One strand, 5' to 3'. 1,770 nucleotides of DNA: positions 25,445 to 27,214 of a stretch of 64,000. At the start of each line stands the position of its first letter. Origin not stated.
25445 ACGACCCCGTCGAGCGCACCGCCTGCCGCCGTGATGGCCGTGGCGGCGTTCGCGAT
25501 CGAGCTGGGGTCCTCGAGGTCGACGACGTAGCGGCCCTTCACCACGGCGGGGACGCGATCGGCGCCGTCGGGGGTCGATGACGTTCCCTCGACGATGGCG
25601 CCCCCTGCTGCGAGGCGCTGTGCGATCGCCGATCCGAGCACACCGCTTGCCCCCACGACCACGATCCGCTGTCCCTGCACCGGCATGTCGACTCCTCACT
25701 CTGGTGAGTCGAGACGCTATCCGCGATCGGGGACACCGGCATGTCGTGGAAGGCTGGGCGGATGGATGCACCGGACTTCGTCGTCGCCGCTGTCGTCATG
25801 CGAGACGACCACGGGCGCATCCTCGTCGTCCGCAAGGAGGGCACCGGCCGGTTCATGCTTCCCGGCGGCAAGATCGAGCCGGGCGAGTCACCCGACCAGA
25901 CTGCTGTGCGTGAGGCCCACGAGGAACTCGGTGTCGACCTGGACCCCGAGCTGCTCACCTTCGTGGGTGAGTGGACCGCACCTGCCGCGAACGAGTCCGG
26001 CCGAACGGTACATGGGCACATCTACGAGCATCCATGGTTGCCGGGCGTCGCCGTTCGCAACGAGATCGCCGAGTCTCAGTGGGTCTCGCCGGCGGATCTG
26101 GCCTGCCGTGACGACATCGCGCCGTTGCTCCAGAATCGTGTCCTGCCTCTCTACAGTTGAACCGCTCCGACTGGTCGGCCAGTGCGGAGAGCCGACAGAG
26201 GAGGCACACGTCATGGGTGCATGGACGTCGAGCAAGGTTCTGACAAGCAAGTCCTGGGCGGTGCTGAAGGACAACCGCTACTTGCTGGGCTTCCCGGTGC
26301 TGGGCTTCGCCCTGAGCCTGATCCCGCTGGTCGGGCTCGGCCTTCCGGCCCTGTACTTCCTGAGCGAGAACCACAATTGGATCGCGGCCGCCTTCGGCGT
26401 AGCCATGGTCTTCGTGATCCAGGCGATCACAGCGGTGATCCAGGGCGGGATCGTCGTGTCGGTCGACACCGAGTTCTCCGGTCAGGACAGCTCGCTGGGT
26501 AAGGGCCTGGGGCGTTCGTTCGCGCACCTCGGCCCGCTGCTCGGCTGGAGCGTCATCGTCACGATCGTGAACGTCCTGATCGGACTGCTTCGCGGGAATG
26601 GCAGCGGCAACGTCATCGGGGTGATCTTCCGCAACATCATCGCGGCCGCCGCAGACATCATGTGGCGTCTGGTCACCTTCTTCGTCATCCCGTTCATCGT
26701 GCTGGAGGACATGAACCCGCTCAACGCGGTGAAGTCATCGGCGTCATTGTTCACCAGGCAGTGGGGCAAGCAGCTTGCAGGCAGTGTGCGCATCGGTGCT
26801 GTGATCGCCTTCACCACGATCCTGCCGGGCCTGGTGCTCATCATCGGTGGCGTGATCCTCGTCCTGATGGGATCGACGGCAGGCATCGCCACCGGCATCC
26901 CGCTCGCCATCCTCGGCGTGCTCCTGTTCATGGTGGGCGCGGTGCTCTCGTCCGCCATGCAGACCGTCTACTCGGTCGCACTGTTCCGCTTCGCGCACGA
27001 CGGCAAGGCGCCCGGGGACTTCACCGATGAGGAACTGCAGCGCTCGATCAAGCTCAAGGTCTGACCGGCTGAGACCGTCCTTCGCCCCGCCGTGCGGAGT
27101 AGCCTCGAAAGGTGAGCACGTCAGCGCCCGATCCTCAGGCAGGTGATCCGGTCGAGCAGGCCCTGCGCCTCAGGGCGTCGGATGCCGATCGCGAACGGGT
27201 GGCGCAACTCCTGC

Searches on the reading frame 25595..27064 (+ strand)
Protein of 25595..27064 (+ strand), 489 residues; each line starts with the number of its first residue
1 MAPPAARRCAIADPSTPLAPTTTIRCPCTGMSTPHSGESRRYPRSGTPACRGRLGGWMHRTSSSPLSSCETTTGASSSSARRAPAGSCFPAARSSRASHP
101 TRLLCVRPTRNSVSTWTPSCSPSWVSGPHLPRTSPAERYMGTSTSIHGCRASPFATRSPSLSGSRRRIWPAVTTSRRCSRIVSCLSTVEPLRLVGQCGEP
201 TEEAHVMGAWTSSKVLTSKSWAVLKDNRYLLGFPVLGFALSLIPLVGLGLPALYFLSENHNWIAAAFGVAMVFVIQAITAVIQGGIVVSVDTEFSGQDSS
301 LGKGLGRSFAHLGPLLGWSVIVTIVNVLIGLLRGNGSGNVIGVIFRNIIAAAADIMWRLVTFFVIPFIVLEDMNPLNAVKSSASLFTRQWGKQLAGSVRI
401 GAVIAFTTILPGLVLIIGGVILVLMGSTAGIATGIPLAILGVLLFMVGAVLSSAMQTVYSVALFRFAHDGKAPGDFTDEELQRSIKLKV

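Call 17: search_protein_families(library=pfam, proteins=[window:25595-27064:+], max_evalue=0.001)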
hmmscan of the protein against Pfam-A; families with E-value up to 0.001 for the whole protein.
window:25595-27064:+ (489 aa): 2 families
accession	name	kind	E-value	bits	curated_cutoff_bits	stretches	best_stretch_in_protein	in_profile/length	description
PF19656.5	DUF6159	-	1.5e-19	71.1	27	1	285-472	24-202/204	Family of unknown function (DUF6159)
PF13197.11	DUF4013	-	0.00056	20.2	26.9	1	388-470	38-123/168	Protein of unknown function (DUF4013)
